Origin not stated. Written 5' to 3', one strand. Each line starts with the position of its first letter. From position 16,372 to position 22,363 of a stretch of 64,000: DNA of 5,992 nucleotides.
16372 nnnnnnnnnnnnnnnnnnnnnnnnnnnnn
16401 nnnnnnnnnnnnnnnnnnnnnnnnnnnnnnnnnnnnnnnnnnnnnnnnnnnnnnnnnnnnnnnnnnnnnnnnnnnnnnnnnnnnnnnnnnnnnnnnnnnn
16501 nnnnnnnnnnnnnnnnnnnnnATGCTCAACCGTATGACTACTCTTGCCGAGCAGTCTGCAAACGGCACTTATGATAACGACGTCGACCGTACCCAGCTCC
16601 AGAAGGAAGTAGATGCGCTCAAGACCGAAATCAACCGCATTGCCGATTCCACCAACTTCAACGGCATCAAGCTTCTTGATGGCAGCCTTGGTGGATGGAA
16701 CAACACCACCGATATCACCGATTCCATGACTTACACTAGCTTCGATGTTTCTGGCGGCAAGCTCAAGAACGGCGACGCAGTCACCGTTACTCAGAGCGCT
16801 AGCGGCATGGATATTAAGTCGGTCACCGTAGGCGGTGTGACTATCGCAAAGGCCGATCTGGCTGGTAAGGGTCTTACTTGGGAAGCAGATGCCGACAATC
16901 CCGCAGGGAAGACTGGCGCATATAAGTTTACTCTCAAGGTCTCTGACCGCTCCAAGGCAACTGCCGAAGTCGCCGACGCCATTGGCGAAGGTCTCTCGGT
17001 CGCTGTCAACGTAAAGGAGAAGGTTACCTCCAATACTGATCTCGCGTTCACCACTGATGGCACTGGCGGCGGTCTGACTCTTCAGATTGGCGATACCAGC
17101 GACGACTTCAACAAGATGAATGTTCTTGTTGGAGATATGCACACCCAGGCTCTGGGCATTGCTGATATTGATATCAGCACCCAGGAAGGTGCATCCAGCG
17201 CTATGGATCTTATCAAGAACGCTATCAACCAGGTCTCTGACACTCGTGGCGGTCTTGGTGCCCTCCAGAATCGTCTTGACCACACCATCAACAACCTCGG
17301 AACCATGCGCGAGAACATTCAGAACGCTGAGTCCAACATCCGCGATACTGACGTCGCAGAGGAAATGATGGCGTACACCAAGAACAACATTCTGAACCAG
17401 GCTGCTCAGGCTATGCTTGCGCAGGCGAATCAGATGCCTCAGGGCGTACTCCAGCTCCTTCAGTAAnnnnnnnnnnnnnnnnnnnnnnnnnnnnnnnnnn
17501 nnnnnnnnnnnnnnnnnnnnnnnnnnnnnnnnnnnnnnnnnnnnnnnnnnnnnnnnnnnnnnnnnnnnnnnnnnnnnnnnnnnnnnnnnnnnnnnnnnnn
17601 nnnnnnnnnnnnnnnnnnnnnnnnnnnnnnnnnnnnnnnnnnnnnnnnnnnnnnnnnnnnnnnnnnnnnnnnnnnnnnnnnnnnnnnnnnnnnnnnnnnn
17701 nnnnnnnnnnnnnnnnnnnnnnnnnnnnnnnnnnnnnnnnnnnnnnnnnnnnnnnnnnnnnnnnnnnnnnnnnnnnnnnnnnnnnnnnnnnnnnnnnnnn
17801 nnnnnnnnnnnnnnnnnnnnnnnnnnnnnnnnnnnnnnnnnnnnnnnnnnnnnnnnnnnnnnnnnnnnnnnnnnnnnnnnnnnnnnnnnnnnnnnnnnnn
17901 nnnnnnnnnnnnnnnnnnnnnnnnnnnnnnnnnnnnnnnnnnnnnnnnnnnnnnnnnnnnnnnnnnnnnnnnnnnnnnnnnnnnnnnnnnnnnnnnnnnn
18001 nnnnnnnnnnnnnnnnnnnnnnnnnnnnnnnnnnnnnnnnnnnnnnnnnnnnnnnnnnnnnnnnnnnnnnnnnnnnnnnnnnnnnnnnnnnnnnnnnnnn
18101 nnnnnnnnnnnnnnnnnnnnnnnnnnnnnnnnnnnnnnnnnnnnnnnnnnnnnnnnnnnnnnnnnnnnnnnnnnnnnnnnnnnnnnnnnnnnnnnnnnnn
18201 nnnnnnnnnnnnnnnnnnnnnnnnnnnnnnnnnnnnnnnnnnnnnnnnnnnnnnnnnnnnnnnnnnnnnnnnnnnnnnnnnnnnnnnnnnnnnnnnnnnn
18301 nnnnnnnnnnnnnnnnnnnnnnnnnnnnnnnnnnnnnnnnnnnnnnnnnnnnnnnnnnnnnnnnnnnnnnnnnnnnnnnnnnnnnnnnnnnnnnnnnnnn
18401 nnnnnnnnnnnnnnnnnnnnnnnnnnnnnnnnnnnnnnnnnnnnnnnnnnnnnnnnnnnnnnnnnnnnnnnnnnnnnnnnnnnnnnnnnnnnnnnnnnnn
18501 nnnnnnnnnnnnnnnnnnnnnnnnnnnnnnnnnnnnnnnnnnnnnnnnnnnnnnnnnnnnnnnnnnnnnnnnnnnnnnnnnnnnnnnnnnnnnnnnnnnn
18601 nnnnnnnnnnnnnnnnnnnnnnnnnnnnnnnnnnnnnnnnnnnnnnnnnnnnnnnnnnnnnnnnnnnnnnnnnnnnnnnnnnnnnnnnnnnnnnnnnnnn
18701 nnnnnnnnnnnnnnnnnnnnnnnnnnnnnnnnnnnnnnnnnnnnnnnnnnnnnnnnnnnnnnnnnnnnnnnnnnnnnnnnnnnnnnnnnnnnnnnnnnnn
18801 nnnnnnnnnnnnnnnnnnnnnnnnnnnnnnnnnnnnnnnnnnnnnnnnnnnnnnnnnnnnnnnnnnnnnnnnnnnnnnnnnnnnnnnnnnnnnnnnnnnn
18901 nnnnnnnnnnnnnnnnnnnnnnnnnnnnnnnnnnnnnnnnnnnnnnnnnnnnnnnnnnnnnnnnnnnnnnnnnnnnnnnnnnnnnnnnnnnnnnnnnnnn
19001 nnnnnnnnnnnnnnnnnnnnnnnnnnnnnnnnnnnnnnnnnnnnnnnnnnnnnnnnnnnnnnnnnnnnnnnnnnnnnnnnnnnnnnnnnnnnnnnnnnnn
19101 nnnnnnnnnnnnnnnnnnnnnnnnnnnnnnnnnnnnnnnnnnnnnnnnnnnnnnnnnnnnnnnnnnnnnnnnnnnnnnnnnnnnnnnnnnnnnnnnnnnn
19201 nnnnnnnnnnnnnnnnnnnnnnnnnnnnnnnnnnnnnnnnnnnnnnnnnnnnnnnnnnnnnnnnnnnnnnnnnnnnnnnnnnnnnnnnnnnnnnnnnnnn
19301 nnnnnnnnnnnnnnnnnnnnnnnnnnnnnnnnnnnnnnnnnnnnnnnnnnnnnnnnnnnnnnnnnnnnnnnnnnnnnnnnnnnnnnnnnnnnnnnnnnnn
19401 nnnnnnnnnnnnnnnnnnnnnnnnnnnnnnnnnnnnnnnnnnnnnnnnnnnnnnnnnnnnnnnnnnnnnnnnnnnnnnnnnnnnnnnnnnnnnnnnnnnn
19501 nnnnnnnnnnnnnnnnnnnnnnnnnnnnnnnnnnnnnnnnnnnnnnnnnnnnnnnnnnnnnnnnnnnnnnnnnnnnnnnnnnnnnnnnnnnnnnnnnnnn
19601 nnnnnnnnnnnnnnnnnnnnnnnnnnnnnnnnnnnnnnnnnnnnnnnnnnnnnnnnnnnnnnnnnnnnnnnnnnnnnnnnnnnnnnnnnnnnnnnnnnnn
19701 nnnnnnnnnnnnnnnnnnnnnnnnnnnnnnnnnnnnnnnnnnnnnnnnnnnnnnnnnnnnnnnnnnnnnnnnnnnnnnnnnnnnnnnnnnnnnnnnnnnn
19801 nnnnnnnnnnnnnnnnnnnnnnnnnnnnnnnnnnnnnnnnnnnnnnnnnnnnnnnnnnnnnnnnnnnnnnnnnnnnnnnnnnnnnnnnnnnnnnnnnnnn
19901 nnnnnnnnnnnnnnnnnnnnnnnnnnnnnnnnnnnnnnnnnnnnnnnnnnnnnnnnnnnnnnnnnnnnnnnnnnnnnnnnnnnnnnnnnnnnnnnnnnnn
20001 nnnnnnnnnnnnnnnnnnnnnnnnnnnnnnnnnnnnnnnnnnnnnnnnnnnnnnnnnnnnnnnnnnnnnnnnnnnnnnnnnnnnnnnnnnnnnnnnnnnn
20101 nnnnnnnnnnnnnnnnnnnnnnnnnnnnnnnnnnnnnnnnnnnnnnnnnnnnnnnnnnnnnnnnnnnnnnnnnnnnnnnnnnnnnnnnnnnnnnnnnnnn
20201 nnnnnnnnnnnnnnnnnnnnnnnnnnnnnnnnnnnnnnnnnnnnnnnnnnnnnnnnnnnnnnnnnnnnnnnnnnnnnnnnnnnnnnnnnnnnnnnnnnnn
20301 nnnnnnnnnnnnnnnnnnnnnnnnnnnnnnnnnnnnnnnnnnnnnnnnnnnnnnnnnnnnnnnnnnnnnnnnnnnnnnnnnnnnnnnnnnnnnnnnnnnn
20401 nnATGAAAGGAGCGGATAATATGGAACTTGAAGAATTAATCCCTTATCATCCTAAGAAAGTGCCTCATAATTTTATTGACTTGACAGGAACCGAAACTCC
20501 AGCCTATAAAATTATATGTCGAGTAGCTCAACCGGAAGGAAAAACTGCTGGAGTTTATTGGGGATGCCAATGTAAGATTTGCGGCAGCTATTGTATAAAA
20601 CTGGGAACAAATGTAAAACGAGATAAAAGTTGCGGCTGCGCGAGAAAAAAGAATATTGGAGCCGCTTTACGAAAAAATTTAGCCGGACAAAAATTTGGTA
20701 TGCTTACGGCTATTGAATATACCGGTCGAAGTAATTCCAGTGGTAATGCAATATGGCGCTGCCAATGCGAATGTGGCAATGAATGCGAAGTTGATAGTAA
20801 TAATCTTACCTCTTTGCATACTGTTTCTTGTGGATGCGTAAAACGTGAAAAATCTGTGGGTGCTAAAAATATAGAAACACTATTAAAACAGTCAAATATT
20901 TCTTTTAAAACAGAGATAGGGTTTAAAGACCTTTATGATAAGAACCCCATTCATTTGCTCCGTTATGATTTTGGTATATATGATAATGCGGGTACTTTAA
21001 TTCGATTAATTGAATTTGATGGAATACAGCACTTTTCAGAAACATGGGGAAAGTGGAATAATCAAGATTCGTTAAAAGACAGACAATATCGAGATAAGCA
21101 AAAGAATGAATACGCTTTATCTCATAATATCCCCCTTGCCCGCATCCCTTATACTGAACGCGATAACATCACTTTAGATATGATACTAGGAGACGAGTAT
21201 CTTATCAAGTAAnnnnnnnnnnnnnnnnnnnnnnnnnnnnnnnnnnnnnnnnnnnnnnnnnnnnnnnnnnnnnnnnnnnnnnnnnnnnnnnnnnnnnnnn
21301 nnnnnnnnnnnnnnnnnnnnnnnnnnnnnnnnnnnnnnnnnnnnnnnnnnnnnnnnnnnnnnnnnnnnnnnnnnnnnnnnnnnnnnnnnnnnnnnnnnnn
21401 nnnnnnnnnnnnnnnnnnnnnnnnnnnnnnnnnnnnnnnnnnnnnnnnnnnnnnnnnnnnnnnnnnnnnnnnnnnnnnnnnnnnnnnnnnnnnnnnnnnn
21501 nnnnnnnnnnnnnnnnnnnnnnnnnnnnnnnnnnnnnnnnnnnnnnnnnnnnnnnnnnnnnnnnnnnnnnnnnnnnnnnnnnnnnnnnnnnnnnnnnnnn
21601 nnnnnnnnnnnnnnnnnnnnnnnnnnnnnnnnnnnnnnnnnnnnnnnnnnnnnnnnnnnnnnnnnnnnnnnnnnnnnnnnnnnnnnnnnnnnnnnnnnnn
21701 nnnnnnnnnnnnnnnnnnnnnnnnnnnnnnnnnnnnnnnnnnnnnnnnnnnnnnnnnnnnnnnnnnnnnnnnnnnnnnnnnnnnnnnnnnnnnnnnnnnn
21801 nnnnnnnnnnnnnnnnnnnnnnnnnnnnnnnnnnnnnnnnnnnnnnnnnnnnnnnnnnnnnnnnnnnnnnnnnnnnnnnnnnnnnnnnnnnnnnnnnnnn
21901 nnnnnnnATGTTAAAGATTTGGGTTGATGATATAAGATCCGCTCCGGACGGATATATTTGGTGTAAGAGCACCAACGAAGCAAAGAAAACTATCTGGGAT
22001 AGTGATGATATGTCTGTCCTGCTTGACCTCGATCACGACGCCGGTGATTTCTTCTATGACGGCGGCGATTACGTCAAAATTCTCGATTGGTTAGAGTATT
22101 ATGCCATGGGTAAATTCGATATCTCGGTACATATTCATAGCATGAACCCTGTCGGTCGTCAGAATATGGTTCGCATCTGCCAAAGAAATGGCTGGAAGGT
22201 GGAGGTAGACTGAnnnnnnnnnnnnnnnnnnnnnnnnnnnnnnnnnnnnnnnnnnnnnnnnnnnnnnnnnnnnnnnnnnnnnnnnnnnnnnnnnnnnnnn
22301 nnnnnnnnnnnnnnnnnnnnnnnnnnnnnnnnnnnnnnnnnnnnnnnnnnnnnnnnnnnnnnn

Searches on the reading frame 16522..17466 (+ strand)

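Call 11: search_protein_families(library=pfam, proteins=[window:16522-17466:+], max_evalue=0.01)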
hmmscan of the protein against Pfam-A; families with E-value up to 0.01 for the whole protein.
window:16522-17466:+ (314 aa): 2 families
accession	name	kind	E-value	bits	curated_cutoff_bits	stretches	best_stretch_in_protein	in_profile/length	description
PF00700.27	Flagellin_C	-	5.6e-29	100.8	23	1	228-313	1-86/86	Bacterial flagellin C-terminal helical region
PF00669.25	Flagellin_N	-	5.1e-12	46.5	26.6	1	2-55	85-137/139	Bacterial flagellin N-terminal helical region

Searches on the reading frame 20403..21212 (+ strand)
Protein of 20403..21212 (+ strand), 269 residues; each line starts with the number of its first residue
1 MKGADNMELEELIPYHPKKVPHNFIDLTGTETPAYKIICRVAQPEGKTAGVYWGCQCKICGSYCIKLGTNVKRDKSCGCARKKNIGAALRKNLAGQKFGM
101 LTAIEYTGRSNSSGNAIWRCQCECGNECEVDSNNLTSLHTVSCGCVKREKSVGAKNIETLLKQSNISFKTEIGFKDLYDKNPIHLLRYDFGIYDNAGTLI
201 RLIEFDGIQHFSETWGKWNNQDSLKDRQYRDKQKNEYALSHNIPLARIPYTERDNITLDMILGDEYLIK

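Call 11: search_protein_families(library=pfam, proteins=[window:20403-21212:+], max_evalue=0.01)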
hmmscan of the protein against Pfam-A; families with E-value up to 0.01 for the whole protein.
window:20403-21212:+ (269 aa): 0 families

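Call 21: search_protein_families(library=ncbifam, proteins=[window:20403-21212:+], max_evalue=0.01)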
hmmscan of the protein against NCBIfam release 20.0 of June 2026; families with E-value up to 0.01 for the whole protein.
window:20403-21212:+ (269 aa): 1 family
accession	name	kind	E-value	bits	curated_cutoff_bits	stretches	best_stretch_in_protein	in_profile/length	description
NF009388.0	PRK12747.1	equivalog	0.004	16.8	376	1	82-143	13-71/252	short chain dehydrogenase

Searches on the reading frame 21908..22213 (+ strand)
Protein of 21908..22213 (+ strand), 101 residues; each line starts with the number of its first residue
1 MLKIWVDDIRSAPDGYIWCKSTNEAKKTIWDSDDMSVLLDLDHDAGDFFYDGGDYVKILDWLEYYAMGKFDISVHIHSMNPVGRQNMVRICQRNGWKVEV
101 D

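Call 86: search_protein_families(library=pfam, proteins=[window:21908-22213:+], max_evalue=0.01)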
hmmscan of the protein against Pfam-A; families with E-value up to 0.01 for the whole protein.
window:21908-22213:+ (101 aa): 1 family
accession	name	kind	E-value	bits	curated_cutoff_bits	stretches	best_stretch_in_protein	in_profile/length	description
PF20274.4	cREC_REC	-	5e-19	69.2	27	1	3-92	2-87/88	Cyclic-phosphate processing Receiver domain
